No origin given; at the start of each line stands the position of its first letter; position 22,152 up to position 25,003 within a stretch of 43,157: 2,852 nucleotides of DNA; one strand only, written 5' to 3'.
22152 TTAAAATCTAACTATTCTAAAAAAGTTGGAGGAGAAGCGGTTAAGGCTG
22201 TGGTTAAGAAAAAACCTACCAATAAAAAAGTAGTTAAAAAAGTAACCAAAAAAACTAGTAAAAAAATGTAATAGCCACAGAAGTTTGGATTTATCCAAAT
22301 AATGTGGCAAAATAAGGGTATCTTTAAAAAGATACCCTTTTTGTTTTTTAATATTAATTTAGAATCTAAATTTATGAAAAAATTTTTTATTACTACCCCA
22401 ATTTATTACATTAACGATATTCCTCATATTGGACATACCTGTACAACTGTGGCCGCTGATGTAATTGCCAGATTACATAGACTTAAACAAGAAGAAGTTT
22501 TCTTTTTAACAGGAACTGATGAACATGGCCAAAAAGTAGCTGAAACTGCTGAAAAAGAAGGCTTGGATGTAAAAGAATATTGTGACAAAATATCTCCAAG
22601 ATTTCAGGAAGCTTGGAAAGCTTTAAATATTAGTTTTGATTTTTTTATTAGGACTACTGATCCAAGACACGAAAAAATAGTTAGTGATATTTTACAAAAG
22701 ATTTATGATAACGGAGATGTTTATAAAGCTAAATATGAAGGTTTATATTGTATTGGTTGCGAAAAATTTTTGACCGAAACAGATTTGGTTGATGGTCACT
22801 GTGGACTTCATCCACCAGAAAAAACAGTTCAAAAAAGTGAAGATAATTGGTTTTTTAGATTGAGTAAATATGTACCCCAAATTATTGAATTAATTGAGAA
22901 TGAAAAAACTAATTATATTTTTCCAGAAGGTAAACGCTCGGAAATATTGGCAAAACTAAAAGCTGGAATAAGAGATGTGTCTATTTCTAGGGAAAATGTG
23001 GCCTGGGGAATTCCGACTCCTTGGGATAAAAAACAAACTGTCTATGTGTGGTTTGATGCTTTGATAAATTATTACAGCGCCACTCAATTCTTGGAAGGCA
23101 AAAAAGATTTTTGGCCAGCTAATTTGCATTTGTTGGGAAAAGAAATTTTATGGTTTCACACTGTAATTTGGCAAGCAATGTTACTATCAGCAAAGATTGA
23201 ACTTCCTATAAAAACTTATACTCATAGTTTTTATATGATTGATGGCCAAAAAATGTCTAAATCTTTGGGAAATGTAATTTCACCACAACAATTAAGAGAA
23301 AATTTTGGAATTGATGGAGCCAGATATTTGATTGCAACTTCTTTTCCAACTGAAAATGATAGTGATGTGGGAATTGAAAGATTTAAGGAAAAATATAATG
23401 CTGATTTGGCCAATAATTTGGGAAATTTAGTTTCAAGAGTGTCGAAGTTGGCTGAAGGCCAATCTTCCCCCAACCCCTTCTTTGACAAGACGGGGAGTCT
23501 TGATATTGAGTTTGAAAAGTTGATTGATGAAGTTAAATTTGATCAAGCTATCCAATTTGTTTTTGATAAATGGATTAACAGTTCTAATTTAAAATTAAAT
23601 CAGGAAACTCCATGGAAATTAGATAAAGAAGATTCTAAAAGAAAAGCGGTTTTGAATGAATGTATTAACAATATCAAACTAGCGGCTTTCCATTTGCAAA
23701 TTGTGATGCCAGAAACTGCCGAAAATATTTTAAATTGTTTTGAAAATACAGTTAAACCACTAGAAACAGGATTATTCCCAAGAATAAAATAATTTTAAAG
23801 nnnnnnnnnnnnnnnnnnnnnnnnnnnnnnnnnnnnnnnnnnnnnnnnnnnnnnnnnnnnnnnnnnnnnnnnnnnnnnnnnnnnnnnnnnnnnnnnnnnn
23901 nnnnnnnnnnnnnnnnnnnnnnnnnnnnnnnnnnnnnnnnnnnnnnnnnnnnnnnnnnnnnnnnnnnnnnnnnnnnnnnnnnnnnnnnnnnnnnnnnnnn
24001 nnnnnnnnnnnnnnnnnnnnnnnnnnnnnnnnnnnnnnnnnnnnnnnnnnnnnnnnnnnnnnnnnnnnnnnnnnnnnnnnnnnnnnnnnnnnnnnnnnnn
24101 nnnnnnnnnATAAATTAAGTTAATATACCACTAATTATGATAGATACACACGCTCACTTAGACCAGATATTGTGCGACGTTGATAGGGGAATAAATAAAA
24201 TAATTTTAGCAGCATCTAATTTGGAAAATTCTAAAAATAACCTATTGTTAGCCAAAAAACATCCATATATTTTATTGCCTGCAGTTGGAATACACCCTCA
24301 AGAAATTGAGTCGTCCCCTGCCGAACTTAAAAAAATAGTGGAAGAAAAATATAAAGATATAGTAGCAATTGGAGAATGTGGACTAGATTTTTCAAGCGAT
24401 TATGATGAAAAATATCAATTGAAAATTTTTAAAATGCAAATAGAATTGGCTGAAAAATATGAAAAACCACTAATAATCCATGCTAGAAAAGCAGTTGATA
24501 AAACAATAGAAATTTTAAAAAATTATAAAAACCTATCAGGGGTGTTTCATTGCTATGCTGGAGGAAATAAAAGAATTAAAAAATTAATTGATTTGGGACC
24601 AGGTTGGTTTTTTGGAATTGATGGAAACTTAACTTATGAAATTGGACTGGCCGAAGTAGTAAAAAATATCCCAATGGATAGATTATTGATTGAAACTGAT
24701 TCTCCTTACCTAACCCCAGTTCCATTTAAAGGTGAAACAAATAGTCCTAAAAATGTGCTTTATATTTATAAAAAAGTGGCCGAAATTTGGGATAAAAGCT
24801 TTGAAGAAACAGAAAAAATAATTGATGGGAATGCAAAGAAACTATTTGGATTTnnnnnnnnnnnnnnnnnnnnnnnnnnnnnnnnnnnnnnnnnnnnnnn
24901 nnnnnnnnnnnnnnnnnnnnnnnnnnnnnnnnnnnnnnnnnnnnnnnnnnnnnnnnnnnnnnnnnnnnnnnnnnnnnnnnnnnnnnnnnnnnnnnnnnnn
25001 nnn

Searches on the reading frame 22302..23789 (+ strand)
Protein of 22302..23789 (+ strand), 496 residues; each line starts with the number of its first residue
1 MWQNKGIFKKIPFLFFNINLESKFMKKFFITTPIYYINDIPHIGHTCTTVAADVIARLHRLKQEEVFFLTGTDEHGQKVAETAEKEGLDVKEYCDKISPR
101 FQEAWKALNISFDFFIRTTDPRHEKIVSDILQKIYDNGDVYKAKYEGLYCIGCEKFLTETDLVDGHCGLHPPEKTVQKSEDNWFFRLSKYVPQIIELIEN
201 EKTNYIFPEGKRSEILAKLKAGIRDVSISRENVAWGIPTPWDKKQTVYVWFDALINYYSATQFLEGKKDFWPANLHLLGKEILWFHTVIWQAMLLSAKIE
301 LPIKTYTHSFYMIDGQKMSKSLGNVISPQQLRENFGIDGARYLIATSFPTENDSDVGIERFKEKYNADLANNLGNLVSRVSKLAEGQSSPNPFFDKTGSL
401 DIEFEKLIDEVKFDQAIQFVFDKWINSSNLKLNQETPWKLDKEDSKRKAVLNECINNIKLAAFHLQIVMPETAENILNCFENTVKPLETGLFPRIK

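Call 29: search_protein_families(library=pfam, proteins=[window:22302-23789:+], max_evalue=0.00001)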
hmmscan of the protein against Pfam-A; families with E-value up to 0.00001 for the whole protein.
window:22302-23789:+ (496 aa): 3 families
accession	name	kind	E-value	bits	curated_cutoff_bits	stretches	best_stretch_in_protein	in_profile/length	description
PF09334.17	tRNA-synt_1g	-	8.7e-99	331.4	20.1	2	161-380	163-390/391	tRNA synthetases class I (M)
PF00133.28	tRNA-synt_1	-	5.3e-33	114.8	22.7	2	19-240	17-244/414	tRNA synthetases class I (I, L, M and V)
PF01406.26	tRNA-synt_1e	-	2.5e-15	57.1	27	1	37-145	19-126/301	tRNA synthetases class I (C) catalytic domain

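Call 31: find_related_loci(query=window:22302-23789:+, collection=genome_contigs, flank=8000)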
Query window:22302-23789:+ (496 aa) in genome_contigs; peptide patterns used: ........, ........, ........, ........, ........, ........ (x = any residue, [..] = any of these).
142 stretches matched a pattern; 90 encode a relative of the query (tblastn E <= 1e-3); the best 80 are kept; 80 distinct loci.
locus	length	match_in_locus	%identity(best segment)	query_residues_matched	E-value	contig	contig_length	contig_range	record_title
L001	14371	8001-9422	80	23-496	0e+0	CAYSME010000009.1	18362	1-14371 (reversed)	MAG TPA_asm: uncultured Gammaproteobacteria bacterium isolate SRP192927_co6_55 genome assembly, contig: NODE_6758_length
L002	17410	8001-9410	80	23-496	0e+0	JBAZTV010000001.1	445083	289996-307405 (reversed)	MAG: Candidatus Shapirobacteria bacterium isolate SO_2017_GW1_211 NODE_145_length_445083_cov_5.792588_OW334_2017, whole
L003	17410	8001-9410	79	23-496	0e+0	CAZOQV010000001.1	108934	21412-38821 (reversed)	MAG TPA_asm: uncultured Gammaproteobacteria bacterium isolate SRP192927_co2_309 genome assembly, contig: NODE_83_length_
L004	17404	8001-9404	79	25-496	0e+0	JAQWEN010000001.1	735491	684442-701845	MAG: Candidatus Shapirobacteria bacterium isolate STF2_76 NODE_1_length_735491_cov_9.474058_Sandtown_F2, whole genome sh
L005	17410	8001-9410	79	23-496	0e+0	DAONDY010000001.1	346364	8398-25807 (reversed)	MAG TPA_asm: Candidatus Woesebacteria bacterium isolate AMR_MDS_3883 NODE_4_length_346364_cov_10.752952, whole genome sh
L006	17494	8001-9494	76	1-495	0e+0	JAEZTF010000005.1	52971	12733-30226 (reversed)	MAG: Candidatus Parcubacteria bacterium isolate OH_PDB_36 k127_841692, whole genome shotgun sequence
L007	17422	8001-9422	79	26-496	0e+0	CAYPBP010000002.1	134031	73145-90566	MAG TPA_asm: uncultured Gammaproteobacteria bacterium isolate SRP192927_co5_99 genome assembly, contig: NODE_43_length_1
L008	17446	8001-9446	75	8-496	0e+0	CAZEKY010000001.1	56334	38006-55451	MAG TPA_asm: uncultured Gammaproteobacteria bacterium isolate SRP192927_co1_638 genome assembly, contig: NODE_716_length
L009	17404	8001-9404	77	25-496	0e+0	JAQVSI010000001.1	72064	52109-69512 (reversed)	MAG: Candidatus Shapirobacteria bacterium isolate STF1_270 NODE_647_length_72064_cov_4.634194_Sandtown_F1, whole genome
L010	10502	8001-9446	74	15-496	0e+0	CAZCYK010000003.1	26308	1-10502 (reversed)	MAG TPA_asm: uncultured Gammaproteobacteria bacterium isolate SRP263991_co6_449 genome assembly, contig: NODE_1560_lengt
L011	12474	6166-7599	75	25-496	0e+0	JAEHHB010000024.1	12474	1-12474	Candidatus Shapirobacteria bacterium S2_F12 S2_F12__24, whole genome shotgun sequence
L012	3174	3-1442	75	35-496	0e+0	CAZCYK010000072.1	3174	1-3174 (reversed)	MAG TPA_asm: uncultured Gammaproteobacteria bacterium isolate SRP263991_co6_449 genome assembly, contig: NODE_58713_leng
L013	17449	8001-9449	74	9-496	0e+0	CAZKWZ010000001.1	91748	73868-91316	MAG TPA_asm: uncultured Gammaproteobacteria bacterium isolate SRP220891_co1_32 genome assembly, contig: NODE_387_length_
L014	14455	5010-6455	73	8-496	0e+0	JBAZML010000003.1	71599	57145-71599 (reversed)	MAG: Candidatus Shapirobacteria bacterium isolate SO_2017_LW4_41 scaffold_1050_c1_LW137-91_2017, whole genome shotgun se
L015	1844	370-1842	73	1-493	0e+0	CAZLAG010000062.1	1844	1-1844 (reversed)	MAG TPA_asm: uncultured Gammaproteobacteria bacterium isolate SRP170004_co1_581 genome assembly, contig: NODE_116998_len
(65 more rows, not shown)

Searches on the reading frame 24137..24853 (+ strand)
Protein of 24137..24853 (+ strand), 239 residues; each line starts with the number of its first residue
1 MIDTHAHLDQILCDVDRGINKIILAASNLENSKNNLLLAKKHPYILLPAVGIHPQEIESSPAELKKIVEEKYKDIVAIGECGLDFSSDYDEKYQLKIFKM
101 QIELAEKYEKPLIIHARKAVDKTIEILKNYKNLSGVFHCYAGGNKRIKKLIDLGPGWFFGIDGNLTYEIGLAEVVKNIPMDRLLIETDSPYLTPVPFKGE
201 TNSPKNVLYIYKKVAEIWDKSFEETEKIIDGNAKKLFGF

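Call 29: search_protein_families(library=pfam, proteins=[window:24137-24853:+], max_evalue=0.00001)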
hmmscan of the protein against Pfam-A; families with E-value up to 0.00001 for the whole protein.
window:24137-24853:+ (239 aa): 1 family
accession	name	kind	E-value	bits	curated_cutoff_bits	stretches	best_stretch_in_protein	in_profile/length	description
PF01026.27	TatD_DNase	-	2.8e-64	217.4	27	1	2-238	1-253/253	TatD related DNase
